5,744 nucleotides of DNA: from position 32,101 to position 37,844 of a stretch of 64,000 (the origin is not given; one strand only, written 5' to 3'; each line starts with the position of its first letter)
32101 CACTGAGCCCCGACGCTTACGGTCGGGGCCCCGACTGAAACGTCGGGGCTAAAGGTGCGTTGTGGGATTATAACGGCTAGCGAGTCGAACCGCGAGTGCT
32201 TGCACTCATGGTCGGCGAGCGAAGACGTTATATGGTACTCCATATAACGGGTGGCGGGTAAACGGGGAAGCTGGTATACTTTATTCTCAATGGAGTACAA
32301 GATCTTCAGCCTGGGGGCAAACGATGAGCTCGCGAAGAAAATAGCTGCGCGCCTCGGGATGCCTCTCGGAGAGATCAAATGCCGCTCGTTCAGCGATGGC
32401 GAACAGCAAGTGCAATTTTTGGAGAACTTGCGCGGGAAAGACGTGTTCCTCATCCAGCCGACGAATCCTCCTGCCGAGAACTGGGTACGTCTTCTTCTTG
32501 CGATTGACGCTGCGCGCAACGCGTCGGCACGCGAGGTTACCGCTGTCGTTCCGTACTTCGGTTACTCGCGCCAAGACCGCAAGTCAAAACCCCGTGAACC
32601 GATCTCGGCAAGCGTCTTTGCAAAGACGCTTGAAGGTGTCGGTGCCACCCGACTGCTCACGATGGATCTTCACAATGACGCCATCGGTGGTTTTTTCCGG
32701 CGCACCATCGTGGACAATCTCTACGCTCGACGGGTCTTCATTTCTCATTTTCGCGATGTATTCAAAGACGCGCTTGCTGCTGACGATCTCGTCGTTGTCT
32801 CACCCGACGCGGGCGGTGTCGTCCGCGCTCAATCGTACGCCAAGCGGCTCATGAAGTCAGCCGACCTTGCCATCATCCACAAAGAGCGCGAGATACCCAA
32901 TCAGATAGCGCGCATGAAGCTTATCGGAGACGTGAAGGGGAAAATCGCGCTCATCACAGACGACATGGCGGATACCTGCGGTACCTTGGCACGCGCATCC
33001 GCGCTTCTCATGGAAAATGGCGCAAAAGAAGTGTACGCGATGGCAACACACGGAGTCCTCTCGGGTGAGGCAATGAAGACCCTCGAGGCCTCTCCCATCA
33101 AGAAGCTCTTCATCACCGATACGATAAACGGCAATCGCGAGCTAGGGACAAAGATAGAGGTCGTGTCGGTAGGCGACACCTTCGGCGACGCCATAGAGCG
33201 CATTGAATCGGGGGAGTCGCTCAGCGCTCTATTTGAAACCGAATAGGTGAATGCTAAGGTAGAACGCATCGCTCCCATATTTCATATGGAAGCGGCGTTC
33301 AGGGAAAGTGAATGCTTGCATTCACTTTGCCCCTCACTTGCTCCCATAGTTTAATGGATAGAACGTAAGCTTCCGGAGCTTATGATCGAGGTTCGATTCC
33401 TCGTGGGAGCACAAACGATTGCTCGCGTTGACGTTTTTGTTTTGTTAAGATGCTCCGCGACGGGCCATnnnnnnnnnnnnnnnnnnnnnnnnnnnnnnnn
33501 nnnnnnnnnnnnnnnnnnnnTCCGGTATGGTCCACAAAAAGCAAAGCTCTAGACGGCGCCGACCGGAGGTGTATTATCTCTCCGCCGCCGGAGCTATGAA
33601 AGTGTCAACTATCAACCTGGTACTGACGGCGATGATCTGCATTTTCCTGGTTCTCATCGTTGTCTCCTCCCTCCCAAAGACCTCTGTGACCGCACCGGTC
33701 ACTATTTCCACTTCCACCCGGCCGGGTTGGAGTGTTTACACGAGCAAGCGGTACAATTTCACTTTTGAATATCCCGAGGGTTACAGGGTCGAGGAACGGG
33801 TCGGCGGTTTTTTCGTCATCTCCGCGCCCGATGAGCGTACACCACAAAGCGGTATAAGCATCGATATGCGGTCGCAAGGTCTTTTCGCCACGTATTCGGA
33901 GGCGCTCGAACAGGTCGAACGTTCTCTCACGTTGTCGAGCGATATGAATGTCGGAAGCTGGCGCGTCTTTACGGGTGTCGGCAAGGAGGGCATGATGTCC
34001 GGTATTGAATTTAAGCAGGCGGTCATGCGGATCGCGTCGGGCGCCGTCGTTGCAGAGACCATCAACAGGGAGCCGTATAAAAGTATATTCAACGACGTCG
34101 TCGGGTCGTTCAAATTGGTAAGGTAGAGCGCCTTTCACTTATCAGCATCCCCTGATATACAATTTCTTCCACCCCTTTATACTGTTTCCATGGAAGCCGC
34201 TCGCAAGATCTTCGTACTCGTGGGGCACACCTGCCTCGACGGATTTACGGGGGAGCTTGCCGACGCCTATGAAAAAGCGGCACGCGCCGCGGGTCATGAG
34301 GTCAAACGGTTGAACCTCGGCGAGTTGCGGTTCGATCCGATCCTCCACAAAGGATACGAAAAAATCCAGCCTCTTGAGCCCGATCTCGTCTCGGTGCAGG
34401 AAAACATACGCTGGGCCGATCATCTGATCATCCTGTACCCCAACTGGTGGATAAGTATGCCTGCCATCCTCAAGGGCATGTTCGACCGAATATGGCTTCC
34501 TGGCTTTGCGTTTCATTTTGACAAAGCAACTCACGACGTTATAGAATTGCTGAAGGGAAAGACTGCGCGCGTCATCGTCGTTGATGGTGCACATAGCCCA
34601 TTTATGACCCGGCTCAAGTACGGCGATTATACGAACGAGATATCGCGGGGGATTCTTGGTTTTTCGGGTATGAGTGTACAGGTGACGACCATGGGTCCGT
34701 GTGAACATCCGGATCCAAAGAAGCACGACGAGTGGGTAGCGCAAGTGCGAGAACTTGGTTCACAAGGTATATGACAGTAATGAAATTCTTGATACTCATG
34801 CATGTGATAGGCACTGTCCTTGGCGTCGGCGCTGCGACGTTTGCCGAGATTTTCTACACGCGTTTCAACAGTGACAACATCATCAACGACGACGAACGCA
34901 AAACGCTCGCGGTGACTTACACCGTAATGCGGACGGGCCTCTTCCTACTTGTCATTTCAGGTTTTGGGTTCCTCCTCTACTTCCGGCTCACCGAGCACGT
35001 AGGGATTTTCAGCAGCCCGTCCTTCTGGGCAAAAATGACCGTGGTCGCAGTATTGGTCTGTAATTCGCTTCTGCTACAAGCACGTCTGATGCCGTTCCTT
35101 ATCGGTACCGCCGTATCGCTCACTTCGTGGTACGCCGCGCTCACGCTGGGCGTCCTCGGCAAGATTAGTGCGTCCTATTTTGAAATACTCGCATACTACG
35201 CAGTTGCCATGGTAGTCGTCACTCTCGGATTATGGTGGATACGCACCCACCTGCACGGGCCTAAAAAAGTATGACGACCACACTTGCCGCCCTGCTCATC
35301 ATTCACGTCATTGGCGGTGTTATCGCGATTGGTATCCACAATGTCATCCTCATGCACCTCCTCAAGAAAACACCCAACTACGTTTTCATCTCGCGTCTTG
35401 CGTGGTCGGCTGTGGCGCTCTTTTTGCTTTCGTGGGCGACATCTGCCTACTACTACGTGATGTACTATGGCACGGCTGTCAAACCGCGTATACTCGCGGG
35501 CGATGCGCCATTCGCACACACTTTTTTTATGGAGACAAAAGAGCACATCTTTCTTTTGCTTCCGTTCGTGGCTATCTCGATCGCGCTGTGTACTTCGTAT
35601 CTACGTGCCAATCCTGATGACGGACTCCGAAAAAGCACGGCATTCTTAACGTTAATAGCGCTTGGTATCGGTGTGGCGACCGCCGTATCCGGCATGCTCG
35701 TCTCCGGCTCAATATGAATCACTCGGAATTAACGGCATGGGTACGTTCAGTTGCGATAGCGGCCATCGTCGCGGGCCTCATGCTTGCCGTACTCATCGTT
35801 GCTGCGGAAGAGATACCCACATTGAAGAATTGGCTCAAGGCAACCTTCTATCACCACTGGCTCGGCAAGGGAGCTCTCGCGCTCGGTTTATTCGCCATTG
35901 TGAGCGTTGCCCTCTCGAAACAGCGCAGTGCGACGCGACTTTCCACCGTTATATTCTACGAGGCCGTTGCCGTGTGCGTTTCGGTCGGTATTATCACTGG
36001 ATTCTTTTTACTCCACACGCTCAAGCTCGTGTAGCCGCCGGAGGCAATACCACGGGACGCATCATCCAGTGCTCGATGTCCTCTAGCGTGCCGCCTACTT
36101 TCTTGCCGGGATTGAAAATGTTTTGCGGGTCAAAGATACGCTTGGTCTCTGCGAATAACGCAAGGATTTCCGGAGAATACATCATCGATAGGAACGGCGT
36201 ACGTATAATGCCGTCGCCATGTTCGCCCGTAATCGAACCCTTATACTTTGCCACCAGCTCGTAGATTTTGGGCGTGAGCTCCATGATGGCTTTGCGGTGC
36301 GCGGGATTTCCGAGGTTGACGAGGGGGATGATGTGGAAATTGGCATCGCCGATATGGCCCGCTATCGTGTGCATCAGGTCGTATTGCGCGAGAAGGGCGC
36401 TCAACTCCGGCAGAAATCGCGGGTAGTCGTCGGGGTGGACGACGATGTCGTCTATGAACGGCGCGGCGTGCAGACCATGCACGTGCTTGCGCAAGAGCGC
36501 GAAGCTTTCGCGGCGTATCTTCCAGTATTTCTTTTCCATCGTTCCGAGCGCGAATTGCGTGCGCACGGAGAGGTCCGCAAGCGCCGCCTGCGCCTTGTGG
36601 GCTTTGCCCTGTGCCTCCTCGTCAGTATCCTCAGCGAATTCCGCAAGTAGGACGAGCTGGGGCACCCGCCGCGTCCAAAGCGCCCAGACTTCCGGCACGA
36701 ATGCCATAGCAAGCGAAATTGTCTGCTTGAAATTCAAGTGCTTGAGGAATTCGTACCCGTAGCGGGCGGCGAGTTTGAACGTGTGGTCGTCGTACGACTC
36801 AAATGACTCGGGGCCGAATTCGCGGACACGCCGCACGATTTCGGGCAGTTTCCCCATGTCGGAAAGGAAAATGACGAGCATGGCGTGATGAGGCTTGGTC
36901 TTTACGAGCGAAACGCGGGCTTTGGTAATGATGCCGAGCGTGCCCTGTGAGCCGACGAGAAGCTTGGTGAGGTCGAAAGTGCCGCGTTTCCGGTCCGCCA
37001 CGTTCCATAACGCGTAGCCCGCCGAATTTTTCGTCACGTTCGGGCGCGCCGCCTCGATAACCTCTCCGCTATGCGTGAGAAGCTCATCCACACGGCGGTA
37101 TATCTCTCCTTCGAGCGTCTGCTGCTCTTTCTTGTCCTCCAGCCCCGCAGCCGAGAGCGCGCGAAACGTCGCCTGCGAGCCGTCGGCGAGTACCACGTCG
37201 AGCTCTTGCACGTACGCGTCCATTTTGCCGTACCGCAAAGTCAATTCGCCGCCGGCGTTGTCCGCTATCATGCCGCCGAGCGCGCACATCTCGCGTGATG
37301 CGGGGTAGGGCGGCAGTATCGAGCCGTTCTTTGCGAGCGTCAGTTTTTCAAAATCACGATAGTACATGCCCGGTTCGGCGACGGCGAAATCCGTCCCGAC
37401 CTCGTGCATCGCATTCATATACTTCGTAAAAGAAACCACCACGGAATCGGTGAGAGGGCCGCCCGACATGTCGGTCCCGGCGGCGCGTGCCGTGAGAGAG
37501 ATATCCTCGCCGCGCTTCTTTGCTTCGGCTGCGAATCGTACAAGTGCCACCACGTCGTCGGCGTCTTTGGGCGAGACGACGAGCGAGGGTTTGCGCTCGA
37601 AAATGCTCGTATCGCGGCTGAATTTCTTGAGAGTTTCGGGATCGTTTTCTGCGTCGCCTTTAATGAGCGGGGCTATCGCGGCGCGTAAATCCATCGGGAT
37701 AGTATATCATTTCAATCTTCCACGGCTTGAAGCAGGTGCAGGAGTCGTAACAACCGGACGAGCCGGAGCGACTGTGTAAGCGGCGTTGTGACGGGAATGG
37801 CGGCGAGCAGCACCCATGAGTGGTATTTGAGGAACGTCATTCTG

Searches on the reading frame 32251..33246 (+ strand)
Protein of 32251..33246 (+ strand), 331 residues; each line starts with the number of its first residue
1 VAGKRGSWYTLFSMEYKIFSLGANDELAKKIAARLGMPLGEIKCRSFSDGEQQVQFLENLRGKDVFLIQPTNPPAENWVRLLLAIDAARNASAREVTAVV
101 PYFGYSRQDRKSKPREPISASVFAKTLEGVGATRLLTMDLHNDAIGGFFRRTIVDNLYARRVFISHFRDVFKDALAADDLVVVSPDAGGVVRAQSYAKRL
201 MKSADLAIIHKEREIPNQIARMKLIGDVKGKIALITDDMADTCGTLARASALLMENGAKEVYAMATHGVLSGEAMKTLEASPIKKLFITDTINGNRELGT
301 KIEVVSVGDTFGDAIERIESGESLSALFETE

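Call 63: search_protein_families(library=pfam, proteins=[window:32251-33246:+], max_evalue=0.0001)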
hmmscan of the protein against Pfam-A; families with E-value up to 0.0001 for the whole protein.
window:32251-33246:+ (331 aa): 3 families
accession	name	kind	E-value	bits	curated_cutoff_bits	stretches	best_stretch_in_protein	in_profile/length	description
PF13793.12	Pribosyltran_N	-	7.2e-43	145.6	25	1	17-131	2-117/117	N-terminal domain of ribose phosphate pyrophosphokinase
PF14572.12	Pribosyl_synth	-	2.1e-28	100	27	1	216-328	69-183/184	Phosphoribosyl synthetase-associated domain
PF00156.33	Pribosyltran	-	1.6e-16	60.4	26.3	1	175-275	26-132/158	Phosphoribosyl transferase domain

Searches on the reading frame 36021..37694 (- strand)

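Call 63: search_protein_families(library=pfam, proteins=[window:36021-37694:-], max_evalue=0.0001)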
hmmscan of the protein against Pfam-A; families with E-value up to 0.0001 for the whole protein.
window:36021-37694:- (557 aa): 2 families
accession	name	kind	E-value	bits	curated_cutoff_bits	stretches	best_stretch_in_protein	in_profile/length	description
PF02913.24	FAD-oxidase_C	-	1.6e-43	149.7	21.2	1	269-531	4-247/248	FAD linked oxidases, C-terminal domain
PF01565.28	FAD_binding_4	-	4e-27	95.1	26.4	1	36-175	1-136/139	FAD binding domain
